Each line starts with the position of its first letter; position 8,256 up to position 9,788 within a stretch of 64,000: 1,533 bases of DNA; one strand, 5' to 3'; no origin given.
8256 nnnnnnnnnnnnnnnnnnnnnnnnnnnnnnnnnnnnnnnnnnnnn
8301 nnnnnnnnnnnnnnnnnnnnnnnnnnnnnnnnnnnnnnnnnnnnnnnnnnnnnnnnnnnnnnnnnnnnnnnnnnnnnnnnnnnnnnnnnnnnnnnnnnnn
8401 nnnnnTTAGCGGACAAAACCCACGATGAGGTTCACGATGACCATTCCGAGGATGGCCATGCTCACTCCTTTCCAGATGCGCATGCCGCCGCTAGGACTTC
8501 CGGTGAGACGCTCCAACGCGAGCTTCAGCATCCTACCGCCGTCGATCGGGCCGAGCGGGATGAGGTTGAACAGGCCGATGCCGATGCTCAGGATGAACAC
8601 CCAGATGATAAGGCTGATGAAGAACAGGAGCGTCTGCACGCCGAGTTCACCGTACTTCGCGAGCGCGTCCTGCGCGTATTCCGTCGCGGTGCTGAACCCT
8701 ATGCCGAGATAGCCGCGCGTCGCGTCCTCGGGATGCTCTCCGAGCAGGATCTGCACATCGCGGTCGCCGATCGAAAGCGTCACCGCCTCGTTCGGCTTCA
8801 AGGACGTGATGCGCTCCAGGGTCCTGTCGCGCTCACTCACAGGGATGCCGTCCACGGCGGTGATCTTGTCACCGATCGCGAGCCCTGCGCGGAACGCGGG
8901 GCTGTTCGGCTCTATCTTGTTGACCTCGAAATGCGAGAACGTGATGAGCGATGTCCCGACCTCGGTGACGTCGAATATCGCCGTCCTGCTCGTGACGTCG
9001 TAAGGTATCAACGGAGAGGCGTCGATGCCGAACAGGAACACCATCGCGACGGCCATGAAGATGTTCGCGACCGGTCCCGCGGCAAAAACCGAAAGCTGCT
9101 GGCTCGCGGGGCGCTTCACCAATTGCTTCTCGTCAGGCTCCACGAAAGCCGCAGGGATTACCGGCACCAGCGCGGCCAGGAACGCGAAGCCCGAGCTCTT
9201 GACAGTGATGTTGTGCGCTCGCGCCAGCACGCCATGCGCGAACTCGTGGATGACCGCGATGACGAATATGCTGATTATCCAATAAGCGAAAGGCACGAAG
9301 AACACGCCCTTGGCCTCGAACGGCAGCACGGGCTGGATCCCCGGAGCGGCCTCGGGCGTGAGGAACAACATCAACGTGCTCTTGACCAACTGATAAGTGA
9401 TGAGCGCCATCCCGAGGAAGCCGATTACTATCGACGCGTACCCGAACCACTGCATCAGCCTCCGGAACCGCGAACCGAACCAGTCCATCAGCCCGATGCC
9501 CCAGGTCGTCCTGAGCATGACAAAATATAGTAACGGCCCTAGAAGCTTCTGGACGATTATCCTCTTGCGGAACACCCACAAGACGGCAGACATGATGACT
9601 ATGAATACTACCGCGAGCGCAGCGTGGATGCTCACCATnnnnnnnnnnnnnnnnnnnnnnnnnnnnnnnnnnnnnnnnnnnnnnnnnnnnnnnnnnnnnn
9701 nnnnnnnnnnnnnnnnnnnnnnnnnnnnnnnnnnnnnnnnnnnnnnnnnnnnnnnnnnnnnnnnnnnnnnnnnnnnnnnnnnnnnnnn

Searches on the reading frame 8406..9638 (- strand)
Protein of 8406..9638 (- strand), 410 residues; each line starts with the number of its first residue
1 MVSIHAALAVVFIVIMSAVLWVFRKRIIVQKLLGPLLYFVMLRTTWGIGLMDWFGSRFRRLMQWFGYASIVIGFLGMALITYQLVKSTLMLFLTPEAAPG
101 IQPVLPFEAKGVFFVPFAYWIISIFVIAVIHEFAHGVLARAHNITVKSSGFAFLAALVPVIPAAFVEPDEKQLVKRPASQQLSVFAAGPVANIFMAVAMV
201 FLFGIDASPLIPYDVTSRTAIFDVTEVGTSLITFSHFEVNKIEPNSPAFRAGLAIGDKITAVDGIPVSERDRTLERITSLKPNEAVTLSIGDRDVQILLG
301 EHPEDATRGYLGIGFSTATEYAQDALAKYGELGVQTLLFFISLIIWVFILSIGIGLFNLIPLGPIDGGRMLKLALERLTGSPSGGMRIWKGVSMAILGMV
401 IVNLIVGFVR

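Call 22: search_protein_families(library=pfam, proteins=[window:8406-9638:-])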
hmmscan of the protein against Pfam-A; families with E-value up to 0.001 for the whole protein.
window:8406-9638:- (410 aa): 4 families
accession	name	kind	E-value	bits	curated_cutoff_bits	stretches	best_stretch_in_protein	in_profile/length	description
PF02163.28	Peptidase_M50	-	3.7e-22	79.2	27.2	1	120-383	2-202/221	Peptidase family M50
PF13180.12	PDZ_2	-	2.7e-09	37.6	27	1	239-290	16-67/80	PDZ domain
PF17820.7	PDZ_6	-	2e-08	34.3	27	1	239-274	2-36/54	PDZ domain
PF00595.29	PDZ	-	2.5e-05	25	23.2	1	237-290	27-80/81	PDZ domain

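Call 23: find_encoding_contigs(protein=window:8406-9638:-, flank=10000, max_places=10)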
Protein window:8406-9638:- (410 aa): 2 contigs read that carry it; 2 places shown.
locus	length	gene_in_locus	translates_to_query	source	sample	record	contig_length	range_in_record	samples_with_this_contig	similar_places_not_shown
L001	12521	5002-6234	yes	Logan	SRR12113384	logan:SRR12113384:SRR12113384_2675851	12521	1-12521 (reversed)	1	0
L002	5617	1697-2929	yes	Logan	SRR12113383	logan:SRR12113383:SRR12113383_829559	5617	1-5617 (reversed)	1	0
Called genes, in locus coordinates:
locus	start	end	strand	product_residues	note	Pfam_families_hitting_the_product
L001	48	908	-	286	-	PF05124:S_layer_C (weak)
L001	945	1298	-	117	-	PF07883:Cupin_2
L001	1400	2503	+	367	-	PF03463:eRF1_1, PF18854:baeRF_family10, PF03464:eRF1_2, PF18859:acVLRF1, PF03465:eRF1_3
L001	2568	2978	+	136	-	PF00072:Response_reg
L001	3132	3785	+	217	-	PF10263:SprT-like (weak)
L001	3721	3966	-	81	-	-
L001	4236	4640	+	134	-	PF21485:IF5A-like_N, PF01287:eIF-5a (weak)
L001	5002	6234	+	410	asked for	PF02163:Peptidase_M50, PF13180:PDZ_2, PF17820:PDZ_6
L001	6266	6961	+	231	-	PF00588:SpoU_methylase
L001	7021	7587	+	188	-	-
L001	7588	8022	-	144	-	PF02590:SPOUT_MTase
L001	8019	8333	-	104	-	-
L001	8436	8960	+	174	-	-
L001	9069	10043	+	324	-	PF01555:N6_N4_Mtase (weak), PF01170:UPF0020, PF11599:AviRa (faint), PF13847:Methyltransf_31, PF13649:Methyltransf_25 (weak)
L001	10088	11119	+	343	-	PF05345:He_PIG (weak)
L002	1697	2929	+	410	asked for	PF02163:Peptidase_M50, PF13180:PDZ_2, PF17820:PDZ_6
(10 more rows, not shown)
